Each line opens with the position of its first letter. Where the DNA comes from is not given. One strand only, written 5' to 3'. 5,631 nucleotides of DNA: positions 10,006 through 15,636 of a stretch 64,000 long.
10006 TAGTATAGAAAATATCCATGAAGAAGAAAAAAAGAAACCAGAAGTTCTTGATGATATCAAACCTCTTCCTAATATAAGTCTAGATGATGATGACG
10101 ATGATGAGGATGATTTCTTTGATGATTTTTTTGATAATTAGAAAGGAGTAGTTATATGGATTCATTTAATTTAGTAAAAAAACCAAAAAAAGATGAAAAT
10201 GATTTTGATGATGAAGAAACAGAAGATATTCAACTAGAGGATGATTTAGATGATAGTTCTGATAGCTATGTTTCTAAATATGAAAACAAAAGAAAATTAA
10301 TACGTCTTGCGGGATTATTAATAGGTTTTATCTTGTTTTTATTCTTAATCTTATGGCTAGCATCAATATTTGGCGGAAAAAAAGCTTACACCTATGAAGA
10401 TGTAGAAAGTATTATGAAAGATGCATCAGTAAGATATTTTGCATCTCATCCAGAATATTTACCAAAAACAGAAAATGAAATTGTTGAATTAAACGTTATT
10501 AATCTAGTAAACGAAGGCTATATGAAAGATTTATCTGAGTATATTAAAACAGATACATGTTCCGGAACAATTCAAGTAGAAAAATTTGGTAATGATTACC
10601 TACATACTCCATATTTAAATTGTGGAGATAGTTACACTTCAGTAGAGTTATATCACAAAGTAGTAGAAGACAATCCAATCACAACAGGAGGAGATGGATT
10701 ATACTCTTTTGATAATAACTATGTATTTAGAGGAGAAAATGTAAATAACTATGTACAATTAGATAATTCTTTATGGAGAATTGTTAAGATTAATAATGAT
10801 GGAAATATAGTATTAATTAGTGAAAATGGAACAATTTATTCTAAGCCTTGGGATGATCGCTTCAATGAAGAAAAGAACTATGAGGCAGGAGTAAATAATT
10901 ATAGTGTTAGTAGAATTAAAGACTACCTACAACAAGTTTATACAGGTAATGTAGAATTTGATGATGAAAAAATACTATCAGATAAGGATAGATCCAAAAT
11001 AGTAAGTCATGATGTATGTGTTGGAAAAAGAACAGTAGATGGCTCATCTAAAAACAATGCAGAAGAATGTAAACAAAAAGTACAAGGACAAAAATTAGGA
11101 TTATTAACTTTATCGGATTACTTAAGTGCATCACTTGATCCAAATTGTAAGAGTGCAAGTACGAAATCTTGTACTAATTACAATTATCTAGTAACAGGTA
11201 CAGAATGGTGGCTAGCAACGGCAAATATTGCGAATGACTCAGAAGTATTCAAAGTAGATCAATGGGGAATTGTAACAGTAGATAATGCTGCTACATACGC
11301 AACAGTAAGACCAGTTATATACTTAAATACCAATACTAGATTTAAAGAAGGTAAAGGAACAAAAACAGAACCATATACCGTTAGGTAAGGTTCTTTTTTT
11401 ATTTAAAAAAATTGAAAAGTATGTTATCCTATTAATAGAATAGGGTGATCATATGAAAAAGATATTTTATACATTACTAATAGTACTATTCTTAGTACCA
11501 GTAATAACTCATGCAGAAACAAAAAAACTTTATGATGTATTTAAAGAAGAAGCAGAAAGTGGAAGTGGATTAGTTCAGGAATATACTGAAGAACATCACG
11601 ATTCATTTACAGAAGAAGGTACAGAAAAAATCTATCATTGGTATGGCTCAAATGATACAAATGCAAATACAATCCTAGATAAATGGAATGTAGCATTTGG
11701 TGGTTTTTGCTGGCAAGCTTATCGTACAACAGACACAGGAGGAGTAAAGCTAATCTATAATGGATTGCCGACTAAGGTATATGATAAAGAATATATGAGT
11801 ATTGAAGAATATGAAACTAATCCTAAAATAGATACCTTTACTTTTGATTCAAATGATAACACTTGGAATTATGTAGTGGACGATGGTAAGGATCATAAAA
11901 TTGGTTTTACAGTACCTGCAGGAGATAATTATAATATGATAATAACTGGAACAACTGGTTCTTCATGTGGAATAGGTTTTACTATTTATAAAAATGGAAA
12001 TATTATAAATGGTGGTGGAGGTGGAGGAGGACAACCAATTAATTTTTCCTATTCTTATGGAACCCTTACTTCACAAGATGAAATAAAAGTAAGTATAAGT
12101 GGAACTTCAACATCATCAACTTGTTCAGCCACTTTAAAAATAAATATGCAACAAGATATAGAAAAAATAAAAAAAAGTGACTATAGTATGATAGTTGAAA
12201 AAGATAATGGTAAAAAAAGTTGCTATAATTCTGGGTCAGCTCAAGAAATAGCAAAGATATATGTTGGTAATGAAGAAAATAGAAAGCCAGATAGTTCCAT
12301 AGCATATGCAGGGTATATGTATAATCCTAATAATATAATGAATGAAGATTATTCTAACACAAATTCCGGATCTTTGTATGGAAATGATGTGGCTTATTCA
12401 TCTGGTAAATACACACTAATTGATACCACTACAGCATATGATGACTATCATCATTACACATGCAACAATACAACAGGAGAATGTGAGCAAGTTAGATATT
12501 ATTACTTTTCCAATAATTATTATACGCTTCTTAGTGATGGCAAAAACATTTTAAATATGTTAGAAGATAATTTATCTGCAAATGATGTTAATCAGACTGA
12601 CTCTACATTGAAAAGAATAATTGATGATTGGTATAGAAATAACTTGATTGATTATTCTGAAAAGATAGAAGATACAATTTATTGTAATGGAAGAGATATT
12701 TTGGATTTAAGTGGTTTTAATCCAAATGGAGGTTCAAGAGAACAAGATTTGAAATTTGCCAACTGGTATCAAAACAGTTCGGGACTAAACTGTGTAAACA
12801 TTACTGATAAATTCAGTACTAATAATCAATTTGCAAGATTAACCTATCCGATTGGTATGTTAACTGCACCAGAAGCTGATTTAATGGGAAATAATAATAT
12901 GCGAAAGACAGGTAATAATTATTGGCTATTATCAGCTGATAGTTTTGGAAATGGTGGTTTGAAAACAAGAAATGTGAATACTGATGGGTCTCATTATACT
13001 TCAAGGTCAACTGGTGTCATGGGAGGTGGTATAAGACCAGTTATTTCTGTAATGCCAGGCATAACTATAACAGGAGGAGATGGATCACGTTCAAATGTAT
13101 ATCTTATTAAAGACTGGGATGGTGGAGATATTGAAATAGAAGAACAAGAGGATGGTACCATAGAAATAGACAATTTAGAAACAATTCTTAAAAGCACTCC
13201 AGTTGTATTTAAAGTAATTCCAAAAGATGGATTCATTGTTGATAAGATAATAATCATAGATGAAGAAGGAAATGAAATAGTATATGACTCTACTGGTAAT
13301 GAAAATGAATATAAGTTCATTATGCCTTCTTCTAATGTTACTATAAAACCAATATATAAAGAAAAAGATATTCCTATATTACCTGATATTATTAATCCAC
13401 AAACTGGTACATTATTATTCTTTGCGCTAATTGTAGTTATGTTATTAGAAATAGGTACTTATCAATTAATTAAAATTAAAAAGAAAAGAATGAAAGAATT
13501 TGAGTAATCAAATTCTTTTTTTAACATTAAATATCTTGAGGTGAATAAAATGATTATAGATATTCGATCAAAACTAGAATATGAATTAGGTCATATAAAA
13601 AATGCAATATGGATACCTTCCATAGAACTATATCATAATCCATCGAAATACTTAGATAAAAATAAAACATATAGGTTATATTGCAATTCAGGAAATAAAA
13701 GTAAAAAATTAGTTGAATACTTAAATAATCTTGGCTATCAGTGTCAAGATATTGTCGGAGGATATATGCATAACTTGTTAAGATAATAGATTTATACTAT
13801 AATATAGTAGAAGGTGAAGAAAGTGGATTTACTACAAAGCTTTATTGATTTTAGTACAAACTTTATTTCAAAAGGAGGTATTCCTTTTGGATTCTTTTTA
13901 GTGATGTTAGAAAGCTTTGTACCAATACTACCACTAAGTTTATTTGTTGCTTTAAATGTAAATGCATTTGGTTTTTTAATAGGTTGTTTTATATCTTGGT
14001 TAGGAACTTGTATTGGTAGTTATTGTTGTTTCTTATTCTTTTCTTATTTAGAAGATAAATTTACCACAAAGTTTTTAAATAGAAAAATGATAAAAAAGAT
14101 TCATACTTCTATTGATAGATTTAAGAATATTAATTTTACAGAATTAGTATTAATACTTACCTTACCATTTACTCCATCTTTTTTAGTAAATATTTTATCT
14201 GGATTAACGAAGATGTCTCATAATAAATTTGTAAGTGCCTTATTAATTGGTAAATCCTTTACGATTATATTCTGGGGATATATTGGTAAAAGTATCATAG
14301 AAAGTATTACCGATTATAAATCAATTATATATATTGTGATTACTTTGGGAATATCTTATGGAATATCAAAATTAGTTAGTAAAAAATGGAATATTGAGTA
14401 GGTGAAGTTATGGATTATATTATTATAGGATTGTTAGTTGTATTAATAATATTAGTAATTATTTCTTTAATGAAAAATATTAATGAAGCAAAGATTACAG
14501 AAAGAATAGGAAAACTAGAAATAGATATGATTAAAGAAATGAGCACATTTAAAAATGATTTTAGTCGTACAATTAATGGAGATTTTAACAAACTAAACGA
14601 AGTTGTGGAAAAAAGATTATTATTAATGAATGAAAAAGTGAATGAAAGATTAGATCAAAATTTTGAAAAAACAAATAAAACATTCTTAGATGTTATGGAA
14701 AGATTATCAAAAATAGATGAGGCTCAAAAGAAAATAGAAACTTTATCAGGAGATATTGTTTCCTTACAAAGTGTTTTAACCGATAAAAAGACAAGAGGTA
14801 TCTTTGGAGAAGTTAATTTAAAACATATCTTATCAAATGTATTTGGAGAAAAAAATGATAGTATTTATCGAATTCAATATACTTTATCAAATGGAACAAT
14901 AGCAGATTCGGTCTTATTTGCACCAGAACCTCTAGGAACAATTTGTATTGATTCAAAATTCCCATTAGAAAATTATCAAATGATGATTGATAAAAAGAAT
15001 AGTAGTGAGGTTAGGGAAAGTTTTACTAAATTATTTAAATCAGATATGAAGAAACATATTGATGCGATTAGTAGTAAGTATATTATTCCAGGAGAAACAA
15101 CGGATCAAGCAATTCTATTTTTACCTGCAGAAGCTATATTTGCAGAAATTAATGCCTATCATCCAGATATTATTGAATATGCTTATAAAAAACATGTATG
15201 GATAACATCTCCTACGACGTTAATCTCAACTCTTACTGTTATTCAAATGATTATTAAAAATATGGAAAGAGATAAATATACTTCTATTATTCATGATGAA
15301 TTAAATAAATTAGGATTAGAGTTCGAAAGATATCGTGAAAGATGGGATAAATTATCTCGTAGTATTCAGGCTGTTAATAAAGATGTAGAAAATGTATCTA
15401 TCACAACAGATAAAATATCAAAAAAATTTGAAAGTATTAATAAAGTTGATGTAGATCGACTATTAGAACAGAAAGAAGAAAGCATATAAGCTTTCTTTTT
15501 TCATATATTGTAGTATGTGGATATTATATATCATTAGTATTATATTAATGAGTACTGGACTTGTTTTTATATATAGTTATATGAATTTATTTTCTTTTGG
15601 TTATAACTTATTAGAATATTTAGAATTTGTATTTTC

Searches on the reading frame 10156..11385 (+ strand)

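Call 85: search_protein_families(library=pfam, proteins=[window:10156-11385:+], max_evalue=0.0001)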
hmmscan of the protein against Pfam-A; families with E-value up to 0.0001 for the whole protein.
window:10156-11385:+ (410 aa): 1 family
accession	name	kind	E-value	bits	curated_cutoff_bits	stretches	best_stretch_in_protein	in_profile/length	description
PF19789.6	DUF6273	-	6.2e-06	26.6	23.5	1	215-391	1-171/172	Domain of unknown function (DUF6273)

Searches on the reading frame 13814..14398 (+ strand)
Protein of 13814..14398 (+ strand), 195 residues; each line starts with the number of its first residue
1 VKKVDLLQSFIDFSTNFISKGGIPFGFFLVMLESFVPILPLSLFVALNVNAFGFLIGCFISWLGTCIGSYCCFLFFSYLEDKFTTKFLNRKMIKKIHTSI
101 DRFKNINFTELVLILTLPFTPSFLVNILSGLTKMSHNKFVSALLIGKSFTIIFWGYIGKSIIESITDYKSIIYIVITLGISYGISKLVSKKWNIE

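Call 12: search_protein_families(library=ncbifam, proteins=[window:13814-14398:+], max_evalue=0.001)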
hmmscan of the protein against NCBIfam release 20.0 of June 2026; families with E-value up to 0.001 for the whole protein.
window:13814-14398:+ (195 aa): 0 families

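Call 85: search_protein_families(library=pfam, proteins=[window:13814-14398:+], max_evalue=0.0001)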
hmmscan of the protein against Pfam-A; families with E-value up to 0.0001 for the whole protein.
window:13814-14398:+ (195 aa): 1 family
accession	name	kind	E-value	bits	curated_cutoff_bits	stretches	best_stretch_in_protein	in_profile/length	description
PF09335.16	VTT_dom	-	1.3e-19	71.3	33.9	1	39-159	1-122/123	VTT domain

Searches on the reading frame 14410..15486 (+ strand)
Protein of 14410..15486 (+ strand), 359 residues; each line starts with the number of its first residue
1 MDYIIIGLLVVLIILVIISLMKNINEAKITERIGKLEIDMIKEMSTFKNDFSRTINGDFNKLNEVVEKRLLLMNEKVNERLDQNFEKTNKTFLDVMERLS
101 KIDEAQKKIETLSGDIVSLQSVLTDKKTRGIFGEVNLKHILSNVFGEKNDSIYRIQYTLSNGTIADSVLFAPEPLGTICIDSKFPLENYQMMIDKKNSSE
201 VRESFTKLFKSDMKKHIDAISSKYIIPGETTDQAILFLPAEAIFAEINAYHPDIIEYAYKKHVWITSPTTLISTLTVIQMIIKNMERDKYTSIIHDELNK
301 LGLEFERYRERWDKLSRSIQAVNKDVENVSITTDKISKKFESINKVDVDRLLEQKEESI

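Call 12: search_protein_families(library=ncbifam, proteins=[window:14410-15486:+], max_evalue=0.001)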
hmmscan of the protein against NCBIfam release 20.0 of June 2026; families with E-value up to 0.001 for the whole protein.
window:14410-15486:+ (359 aa): 1 family
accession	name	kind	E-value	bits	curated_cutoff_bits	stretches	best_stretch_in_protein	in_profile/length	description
NF007686.0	PRK10361.1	equivalog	2.5e-10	39.6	810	1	112-337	184-411/475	DNA recombination protein RmuC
